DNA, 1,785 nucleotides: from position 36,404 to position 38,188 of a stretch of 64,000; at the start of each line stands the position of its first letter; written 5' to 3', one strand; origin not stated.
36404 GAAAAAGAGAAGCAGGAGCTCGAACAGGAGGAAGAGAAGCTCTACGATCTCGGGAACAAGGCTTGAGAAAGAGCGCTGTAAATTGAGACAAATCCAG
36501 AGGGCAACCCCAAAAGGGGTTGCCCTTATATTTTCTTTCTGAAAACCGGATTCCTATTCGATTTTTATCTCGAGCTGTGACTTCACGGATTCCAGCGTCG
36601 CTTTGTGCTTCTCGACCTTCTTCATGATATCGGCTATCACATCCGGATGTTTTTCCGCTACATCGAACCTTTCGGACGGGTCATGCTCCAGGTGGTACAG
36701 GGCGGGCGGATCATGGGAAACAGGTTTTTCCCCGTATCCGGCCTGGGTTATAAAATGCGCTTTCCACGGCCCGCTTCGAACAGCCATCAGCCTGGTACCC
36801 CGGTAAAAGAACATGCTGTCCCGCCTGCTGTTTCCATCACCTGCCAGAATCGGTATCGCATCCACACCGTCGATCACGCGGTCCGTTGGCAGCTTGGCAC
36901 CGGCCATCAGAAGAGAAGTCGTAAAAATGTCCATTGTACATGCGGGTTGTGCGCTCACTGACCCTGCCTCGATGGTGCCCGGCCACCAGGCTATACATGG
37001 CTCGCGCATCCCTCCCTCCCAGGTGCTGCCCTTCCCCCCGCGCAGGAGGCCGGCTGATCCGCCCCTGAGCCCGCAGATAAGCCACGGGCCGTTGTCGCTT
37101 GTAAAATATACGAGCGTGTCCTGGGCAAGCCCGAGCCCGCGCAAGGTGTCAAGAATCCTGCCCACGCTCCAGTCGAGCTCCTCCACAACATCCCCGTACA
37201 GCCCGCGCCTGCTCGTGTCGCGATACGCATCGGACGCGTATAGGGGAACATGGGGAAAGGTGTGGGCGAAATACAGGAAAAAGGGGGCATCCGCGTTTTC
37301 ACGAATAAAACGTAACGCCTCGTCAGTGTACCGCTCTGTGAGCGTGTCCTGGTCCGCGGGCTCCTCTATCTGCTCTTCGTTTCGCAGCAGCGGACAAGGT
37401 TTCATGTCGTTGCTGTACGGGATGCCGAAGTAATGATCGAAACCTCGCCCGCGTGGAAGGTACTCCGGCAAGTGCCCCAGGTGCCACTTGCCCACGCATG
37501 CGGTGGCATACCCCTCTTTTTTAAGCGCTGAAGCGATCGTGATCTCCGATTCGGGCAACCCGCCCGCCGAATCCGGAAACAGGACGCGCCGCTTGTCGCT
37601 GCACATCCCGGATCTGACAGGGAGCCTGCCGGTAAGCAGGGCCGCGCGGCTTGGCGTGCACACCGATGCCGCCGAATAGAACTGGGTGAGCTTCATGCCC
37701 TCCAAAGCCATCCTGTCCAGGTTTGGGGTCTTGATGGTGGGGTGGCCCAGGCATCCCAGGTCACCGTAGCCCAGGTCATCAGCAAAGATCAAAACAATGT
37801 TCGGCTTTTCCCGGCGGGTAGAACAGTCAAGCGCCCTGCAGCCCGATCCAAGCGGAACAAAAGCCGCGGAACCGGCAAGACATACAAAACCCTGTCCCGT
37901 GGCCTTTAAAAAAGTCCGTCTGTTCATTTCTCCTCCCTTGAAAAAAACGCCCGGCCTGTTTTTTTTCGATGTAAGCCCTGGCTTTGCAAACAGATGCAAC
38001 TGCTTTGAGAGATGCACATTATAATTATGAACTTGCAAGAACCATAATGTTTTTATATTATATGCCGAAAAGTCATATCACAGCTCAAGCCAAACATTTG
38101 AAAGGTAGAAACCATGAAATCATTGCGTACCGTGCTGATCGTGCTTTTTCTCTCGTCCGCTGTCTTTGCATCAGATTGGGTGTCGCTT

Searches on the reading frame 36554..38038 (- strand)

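Call 39: search_protein_families(library=pfam, proteins=[window:36554-38038:-], max_evalue=0.0001)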
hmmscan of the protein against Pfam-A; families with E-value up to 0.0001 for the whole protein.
window:36554-38038:- (494 aa): 3 families
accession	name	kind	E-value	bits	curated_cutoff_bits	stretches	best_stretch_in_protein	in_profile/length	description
PF00884.28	Sulfatase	-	7.5e-63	213.1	25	1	79-380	1-300/301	Sulfatase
PF14707.11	Sulfatase_C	-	6.9e-24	85.3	30.9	1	404-490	1-104/127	C-terminal region of aryl-sulfatase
PF16347.10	SGSH_C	-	2.2e-05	25.1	29.3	1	340-477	12-150/154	N-sulphoglucosamine sulphohydrolase, C-terminal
